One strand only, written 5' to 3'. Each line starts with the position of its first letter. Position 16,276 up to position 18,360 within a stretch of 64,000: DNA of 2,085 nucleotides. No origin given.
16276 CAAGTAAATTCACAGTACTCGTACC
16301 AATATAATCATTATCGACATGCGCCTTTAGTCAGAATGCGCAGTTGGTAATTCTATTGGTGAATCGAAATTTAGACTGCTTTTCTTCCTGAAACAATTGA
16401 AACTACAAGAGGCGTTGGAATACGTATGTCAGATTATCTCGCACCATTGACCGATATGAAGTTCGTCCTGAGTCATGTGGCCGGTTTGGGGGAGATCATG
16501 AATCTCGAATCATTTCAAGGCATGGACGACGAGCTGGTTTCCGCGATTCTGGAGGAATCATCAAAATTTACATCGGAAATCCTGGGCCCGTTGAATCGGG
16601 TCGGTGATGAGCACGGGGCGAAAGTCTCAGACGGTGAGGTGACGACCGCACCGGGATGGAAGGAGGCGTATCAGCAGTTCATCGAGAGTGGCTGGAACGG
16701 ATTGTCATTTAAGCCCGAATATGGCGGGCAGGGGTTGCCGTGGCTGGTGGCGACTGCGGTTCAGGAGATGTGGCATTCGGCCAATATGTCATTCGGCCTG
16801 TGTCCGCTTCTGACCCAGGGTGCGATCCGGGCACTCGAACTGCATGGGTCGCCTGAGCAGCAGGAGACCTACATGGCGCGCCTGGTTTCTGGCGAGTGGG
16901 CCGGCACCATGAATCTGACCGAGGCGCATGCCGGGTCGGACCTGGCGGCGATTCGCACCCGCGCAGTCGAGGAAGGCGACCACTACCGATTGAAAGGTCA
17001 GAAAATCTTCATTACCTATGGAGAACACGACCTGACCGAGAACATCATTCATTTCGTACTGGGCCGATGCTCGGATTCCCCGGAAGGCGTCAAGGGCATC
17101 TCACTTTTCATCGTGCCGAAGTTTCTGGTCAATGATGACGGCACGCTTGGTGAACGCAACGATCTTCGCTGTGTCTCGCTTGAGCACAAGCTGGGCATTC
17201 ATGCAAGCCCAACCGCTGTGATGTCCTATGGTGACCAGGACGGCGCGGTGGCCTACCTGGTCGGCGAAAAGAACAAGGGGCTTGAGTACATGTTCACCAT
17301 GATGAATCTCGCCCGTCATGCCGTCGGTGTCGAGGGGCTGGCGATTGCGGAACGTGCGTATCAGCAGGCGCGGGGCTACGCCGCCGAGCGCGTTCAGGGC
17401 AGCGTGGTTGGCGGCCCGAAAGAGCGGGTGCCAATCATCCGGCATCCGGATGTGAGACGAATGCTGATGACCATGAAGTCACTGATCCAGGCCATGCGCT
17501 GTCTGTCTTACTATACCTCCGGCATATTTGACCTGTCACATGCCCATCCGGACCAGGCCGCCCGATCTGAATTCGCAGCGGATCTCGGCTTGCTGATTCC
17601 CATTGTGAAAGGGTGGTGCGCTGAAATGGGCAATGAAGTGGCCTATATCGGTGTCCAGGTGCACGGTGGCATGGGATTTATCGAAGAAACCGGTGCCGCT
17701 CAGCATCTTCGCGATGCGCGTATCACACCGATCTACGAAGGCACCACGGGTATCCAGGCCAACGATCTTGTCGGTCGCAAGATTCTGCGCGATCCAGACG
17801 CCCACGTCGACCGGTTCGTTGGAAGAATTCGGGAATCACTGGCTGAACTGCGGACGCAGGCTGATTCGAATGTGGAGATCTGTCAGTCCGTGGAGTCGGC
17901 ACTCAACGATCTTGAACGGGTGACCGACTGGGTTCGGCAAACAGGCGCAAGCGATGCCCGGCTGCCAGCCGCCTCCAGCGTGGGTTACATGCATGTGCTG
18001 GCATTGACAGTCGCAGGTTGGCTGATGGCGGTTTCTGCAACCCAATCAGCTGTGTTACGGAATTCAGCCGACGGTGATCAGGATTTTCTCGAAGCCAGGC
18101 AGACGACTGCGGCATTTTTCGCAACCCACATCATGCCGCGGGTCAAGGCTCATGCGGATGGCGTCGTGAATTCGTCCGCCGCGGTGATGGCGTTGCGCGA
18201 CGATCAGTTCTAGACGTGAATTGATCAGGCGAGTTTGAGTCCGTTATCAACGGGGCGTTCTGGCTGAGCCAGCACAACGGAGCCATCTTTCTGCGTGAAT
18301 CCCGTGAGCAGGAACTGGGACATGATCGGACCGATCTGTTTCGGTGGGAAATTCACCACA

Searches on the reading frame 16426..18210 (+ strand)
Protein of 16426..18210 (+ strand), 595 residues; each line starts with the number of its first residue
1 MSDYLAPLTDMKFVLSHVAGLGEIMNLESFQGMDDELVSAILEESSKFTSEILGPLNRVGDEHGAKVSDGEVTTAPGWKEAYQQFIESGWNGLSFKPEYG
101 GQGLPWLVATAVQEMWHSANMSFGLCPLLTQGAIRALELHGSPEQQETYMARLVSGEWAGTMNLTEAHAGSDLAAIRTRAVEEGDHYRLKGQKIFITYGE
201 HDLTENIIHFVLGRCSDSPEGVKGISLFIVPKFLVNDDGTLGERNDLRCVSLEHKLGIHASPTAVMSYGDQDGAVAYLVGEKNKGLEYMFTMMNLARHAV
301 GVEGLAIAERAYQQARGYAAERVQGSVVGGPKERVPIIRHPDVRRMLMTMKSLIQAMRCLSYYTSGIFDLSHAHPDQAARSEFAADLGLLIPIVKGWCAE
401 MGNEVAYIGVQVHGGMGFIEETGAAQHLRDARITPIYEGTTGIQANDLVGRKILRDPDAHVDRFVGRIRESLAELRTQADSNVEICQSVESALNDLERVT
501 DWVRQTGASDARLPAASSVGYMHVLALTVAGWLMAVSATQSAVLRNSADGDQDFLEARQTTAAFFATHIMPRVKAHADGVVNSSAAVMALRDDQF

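Call 12: find_related_loci(query=window:16426-18210:+, collection=genome_contigs, flank=6000)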
Query window:16426-18210:+ (595 aa) in genome_contigs; peptide patterns used: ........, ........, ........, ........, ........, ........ (x = any residue, [..] = any of these).
599 stretches matched a pattern (row limit reached: there are more); 589 encode a relative of the query (tblastn E <= 1e-3); the best 80 are kept; 80 distinct loci.
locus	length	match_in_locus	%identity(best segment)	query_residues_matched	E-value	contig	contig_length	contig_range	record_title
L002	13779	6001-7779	79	1-593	0e+0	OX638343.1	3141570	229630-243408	MAG: Arenicellales bacterium isolate d1c8b661-5284-4c74-b01a-eedef1cd8940 genome assembly, chromosome: 1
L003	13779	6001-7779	71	1-595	0e+0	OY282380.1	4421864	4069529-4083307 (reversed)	MAG: Arenicellales bacterium genome assembly, chromosome: 1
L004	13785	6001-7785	69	1-595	0e+0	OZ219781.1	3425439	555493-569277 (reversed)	MAG: Arenicellales bacterium isolate 3acc40f7-a85a-494a-900f-447d5a6f54c4 genome assembly, chromosome: 1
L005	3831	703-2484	69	1-595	0e+0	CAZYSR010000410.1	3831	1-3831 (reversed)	MAG TPA_asm: uncultured Gammaproteobacteria bacterium isolate SRP338948_co1_31 genome assembly, contig: k141_241357, who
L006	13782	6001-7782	68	1-595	0e+0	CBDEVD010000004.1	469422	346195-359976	MAG: Arenicellales bacterium isolate 024ae31b-b524-480c-aba5-61ed3f32f6b3 genome assembly, contig: contig_4, whole genom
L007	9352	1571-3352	67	1-595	0e+0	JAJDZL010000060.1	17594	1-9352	MAG: Gammaproteobacteria bacterium isolate jk18x40bins.47 k141_1513859, whole genome shotgun sequence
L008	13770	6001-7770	59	1-595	0e+0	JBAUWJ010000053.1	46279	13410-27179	MAG: Arenicellales bacterium isolate MFD09702_ilm_asm_bin17 k127_87965, whole genome shotgun sequence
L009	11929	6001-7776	59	1-595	0e+0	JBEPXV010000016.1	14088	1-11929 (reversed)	MAG: Gammaproteobacteria bacterium isolate 02_S197.semibin_refined.117_sub NODE_944_length_14088_cov_8.075281, whole gen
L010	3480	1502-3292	57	1-595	0e+0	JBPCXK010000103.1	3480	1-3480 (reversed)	MAG: Gammaproteobacteria bacterium isolate MAG_seacave_114 S1Ck127_4203271, whole genome shotgun sequence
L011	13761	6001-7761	58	4-590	0e+0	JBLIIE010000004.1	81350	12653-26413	MAG: Granulosicoccus sp. isolate 3300054696_161 Ga0535666_0000206, whole genome shotgun sequence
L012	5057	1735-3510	57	4-595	0e+0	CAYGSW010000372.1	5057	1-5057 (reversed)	MAG TPA_asm: uncultured Granulosicoccaceae bacterium isolate ERP117304_co3_182 genome assembly, contig: NODE_24302_lengt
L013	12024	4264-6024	57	4-590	0e+0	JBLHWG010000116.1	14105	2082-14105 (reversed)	MAG: Halioglobus sp. isolate 3300046534_21 Ga0491194_0010006, whole genome shotgun sequence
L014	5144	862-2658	54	1-595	0e+0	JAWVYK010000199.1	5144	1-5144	MAG: Rhodovibrionaceae bacterium isolate HN14.bin.1 k141_2194461_length_5144_cov_9.0000, whole genome shotgun sequence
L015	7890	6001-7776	56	4-595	0e+0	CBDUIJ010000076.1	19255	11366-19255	MAG TPA_asm: uncultured Granulosicoccus sp. isolate SRR22808120_concoct_94 genome assembly, contig: ERZ25043458.2335, wh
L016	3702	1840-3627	55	1-595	0e+0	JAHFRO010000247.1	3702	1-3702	MAG: Betaproteobacteria bacterium isolate nzgw576 NODE_39923_length_3703_cov_15.703518, whole genome shotgun sequence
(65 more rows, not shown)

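Call 70: list_cluster_members(proteins=[L082:17121-18947:-, L082:14094-15506:-, window:16426-18210:+, window:13772-15034:-])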
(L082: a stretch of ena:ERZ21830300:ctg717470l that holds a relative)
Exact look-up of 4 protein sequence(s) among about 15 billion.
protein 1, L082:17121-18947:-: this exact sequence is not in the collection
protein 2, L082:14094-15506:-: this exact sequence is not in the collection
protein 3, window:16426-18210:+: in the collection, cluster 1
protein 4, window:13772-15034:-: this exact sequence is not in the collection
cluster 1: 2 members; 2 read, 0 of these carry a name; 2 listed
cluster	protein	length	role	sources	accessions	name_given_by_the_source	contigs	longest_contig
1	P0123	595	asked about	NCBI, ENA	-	-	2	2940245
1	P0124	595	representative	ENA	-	-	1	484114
